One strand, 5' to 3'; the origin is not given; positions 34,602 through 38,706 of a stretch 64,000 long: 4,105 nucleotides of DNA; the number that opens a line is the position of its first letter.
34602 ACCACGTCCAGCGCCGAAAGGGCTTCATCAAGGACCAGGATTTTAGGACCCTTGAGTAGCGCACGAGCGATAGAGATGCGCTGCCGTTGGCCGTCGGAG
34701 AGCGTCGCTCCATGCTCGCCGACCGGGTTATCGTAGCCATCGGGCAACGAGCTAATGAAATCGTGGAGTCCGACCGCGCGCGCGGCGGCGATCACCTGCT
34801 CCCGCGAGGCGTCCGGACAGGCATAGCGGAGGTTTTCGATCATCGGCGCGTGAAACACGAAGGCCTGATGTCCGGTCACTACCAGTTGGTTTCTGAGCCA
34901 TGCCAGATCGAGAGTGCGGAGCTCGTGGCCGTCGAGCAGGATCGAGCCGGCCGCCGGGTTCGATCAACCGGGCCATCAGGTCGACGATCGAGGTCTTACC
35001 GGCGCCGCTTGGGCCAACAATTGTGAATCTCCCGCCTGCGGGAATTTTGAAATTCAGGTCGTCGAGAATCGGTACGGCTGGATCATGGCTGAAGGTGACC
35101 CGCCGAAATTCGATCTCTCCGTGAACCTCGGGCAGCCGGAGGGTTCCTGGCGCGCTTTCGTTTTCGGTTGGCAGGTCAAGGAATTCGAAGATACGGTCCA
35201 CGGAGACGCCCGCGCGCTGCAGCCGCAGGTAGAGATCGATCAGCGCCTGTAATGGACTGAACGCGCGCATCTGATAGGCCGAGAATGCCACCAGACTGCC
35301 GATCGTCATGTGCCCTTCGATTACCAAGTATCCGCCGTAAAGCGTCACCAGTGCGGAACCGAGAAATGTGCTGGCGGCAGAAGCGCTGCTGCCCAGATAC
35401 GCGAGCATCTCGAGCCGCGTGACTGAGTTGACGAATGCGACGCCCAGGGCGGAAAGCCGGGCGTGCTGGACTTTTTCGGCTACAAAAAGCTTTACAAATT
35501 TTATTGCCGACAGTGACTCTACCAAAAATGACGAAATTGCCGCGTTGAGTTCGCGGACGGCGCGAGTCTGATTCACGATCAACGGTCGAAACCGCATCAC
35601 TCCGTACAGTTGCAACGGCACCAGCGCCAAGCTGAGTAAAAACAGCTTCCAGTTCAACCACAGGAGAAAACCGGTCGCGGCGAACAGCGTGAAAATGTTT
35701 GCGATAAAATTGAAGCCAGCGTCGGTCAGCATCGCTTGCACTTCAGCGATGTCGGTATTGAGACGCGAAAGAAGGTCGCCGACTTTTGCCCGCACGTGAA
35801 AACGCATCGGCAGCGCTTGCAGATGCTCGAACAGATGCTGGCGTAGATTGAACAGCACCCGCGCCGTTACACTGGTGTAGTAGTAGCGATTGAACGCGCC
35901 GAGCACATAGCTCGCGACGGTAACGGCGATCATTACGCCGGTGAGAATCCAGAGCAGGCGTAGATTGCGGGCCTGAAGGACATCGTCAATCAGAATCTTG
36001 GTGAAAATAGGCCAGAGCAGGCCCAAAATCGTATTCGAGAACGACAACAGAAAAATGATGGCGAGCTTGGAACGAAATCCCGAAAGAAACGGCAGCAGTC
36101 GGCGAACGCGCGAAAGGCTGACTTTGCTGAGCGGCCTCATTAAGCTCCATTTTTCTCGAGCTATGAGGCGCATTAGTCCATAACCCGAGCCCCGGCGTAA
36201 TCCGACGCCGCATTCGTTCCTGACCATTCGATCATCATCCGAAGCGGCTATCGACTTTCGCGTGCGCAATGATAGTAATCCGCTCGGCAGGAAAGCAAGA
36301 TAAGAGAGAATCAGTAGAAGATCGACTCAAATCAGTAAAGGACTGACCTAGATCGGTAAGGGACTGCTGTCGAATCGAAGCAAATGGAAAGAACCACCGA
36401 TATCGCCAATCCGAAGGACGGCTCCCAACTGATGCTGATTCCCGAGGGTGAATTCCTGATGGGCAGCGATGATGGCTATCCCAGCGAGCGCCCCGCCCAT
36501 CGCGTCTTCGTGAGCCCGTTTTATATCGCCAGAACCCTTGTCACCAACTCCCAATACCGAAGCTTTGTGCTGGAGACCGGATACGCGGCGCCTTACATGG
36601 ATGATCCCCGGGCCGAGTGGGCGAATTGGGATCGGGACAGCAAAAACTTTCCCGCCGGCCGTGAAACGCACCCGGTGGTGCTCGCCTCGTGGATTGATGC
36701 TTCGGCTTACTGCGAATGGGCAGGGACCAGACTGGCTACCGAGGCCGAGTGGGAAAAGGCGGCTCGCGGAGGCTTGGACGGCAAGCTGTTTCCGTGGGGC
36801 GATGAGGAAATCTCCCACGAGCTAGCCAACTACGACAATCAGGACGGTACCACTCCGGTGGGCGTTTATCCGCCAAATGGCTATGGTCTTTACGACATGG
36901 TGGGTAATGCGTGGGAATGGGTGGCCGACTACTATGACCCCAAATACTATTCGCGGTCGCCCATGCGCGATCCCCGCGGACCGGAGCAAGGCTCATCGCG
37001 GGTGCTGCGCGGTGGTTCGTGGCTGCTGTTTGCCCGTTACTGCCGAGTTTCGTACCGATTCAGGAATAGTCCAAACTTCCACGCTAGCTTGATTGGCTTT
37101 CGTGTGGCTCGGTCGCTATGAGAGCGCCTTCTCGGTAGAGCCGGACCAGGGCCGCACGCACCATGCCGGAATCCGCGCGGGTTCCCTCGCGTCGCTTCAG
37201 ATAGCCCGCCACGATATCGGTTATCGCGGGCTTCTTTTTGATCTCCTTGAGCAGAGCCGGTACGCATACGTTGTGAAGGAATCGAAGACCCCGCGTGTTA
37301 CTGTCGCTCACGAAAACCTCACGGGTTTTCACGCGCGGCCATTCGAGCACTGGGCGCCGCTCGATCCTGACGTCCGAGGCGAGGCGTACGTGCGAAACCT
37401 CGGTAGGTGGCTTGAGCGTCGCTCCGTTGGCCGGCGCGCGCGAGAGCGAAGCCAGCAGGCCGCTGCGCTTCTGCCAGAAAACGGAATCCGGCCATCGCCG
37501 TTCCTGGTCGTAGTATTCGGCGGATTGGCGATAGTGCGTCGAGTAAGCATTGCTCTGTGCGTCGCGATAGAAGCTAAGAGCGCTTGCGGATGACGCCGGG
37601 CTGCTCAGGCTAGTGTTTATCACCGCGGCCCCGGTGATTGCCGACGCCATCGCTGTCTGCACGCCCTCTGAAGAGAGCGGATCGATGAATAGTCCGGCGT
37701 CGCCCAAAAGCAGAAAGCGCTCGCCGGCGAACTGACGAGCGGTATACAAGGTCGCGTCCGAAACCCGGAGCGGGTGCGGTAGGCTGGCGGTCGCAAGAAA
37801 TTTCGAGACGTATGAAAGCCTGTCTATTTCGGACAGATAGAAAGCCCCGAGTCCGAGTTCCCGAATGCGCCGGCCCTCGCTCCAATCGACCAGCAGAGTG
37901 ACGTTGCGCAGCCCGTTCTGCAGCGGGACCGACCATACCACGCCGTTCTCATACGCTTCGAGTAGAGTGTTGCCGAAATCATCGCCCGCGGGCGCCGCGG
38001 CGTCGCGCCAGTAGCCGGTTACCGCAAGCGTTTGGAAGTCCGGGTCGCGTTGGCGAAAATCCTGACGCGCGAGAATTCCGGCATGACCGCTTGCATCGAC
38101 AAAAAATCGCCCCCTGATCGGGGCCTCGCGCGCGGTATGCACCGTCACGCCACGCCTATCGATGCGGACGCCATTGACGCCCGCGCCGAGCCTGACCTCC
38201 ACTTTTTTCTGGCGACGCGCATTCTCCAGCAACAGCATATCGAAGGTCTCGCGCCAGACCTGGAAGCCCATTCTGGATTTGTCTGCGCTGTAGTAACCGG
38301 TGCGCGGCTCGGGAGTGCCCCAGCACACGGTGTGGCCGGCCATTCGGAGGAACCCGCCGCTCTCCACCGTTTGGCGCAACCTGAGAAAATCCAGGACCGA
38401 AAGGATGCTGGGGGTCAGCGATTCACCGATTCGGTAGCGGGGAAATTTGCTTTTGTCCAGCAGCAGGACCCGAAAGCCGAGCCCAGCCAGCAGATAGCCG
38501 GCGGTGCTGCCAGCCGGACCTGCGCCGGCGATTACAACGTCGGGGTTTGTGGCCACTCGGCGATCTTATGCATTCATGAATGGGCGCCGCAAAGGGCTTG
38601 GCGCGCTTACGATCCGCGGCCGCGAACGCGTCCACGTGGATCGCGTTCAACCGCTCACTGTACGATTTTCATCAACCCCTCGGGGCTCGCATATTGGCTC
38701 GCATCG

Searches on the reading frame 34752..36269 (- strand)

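Call 4: search_protein_families(library=pfam, proteins=[window:34752-36269:-])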
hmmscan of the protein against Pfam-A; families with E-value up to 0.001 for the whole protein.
window:34752-36269:- (505 aa): 3 families
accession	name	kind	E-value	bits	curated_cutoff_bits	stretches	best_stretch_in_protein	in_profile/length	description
PF00664.28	ABC_membrane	-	6.5e-40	138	28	1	69-336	1-270/274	ABC transporter transmembrane region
PF00005.33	ABC_tran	-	1.6e-06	29.2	25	1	402-442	1-42/137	ABC transporter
PF13555.12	AAA_29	-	0.00039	20.5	27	0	407-440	17-50/61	P-loop containing region of AAA domain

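Call 5: search_protein_families(library=ncbifam, proteins=[window:34752-36269:-])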
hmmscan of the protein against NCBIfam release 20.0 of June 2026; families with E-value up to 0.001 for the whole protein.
window:34752-36269:- (505 aa): 68 families (the best 25 are shown)
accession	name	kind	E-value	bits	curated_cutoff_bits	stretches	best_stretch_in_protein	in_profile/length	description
TIGR00958.1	3a01208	subfamily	3.2e-58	197.6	874.6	1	54-439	148-534/711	antigen peptide transporter 2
TIGR01846.1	type_I_sec_HlyB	subfamily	3.9e-56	190.7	725.55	1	61-438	133-509/694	type I secretion system permease/ATPase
TIGR02203.1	MsbA_lipidA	equivalog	6.9e-53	180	602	1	56-438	3-385/572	lipid A export permease/ATP-binding protein MsbA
TIGR02204.1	MsbA_rel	hypoth_equivalog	5.2e-47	160.8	780.4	1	53-438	4-392/576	ABC transporter, permease/ATP-binding protein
TIGR03375.1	type_I_sec_LssB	subfamily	3.3e-45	154.6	693.1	1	62-438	144-519/696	type I secretion system permease/ATPase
TIGR03796.1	NHLM_micro_ABC1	equivalog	1.4e-43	149.1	853.3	1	55-438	142-531/710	NHLP family bacteriocin export ABC transporter peptidase/permease/ATPase subunit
TIGR01193.1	bacteriocin_ABC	subfamily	1.3e-41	143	523.85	1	55-436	144-524/708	peptide cleavage/export ABC transporter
NF052233.1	CphA_assoc_ABC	equivalog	5.3e-41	140.8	880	1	54-435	171-557/766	cyanophycin metabolism-associated ABC transporter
NF045513.1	HepA_fam_ABC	equivalog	1.9e-36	125.7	725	1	99-438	88-426/610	heterocyst formation ABC transporter subunit HepA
TIGR03797.1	NHLM_micro_ABC2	equivalog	1.8e-35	122.6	709.4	1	37-432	106-499/686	NHLP bacteriocin export ABC transporter permease/ATPase subunit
NF008381.0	PRK11176.1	equivalog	1.7e-33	115.8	867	1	53-435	11-392/582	lipid A ABC transporter ATP-binding protein/permease MsbA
NF045998.1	cleave_ABC_plasm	equivalog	4.8e-31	107.7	500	1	64-437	150-518/673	Mbov_0121 family peptidase domain-containing ABC transporter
TIGR01842.1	type_I_sec_PrtD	subfamily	3e-27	95.4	510.15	1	63-433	2-365/544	type I secretion system permease/ATPase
TIGR02868.1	CydC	equivalog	8.7e-27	93.9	329.05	1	134-438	80-387/530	thiol reductant ABC exporter subunit CydC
NF010178.0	PRK13657.1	equivalog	2.1e-26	92.5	733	1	57-438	9-387/588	glucan ABC transporter ATP-binding protein/ permease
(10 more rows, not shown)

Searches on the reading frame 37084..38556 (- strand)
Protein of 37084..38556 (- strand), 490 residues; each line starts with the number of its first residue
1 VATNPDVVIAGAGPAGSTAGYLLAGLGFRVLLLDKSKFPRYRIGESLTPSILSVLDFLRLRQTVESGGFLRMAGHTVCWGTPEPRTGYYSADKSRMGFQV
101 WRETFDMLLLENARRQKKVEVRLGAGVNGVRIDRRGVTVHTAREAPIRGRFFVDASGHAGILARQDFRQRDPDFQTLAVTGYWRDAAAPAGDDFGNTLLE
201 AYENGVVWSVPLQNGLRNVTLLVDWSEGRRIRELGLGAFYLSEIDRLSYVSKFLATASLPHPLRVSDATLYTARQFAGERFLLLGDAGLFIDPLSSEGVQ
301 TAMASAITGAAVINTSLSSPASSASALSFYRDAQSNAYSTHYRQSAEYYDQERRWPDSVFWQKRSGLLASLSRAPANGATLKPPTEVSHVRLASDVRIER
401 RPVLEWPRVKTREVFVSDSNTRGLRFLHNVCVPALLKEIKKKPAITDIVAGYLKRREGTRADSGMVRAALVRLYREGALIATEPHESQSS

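Call 4: search_protein_families(library=pfam, proteins=[window:37084-38556:-])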
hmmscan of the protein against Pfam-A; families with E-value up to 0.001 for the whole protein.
window:37084-38556:- (490 aa): 6 families
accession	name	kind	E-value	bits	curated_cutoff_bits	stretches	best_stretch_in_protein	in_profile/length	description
PF04820.20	Trp_halogenase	-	1.1e-19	71.1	21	2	95-364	150-400/458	Tryptophan halogenase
PF01494.25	FAD_binding_3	-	6.4e-15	55.7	22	1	6-318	3-323/349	FAD binding domain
PF12831.13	FAD_oxidored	-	7.1e-10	39.2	27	1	6-166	1-154/416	FAD dependent oxidoreductase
PF01266.30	DAO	-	2.8e-06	27.6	27.9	0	6-38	1-33/353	FAD dependent oxidoreductase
PF13450.12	NAD_binding_8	-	9.7e-05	23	21.9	1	9-37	1-29/68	NAD(P)-binding Rossmann-like domain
PF01946.23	Thi4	-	0.00017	21.4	26.2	0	5-36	18-50/235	Thi4 family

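Call 5: search_protein_families(library=ncbifam, proteins=[window:37084-38556:-])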
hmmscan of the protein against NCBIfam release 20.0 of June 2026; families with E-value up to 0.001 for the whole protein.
window:37084-38556:- (490 aa): 35 families (the best 25 are shown)
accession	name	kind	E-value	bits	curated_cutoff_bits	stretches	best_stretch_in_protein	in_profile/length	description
NF049967.1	QhpG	equivalog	2.2e-74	250.9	240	1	7-450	1-409/423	flavin-dependent monooxygenase QhpG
NF033113.0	halo_ClmS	equivalog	1.8e-64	218.2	900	1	6-364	4-373/570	chloramphenicol-biosynthetic FADH2-dependent halogenase CmlS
NF038171.1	maturase_LodB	equivalog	5e-44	150.9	400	1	6-364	1-360/361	lysine-epsilon-oxidase maturase LodB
TIGR02032.1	GG-red-SF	subfamily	4e-32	112.1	158.8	1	6-312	2-296/297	geranylgeranyl reductase family protein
NF038174.1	maturase_GoxB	equivalog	3e-30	105.5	400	1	6-364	2-358/358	glycine oxidase maturase GoxB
NF045655.1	MkRedMenJ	equivalog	1.4e-12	47.3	700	1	1-316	1-318/406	menaquinone reductase MenJ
NF041080.1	DGGGPL_reductase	equivalog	1.1e-11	44.2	580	1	6-164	3-161/447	digeranylgeranylglycerophospholipid reductase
NF041385.1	Dggglyphlred_Halo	equivalog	5.8e-10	38.3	700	1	268-332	268-334/405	digeranylgeranylglycerophospholipid reductase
TIGR01988.1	Ubi-OHases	subfamily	6.1e-10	38.5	224.65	1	6-332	1-333/387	ubiquinone biosynthesis hydroxylase, UbiH/UbiF/VisC/COQ6 family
NF004834.1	PRK06185.1-3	subfamily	3e-09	36.2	500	1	6-64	9-68/420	FAD-dependent oxidoreductase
NF006593.0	PRK09126.1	equivalog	5.1e-09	35.5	420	1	2-155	2-163/393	5-demethoxyubiquinol-8 5-hydroxylase UbiM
NF005691.0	PRK07494.1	equivalog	2.4e-08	32.9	459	1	4-159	8-167/404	UbiH/UbiF family hydroxylase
TIGR02023.1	BchP-ChlP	subfamily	2.8e-08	33.2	343.3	0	274-344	259-327/388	geranylgeranyl diphosphate reductase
NF004835.0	PRK06185.1-4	equivalog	5.2e-08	32.1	601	1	4-60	10-67/411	FAD-dependent oxidoreductase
NF004833.1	PRK06185.1-1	subfamily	1.5e-07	30.5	488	1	7-320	5-322/403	FAD-dependent oxidoreductase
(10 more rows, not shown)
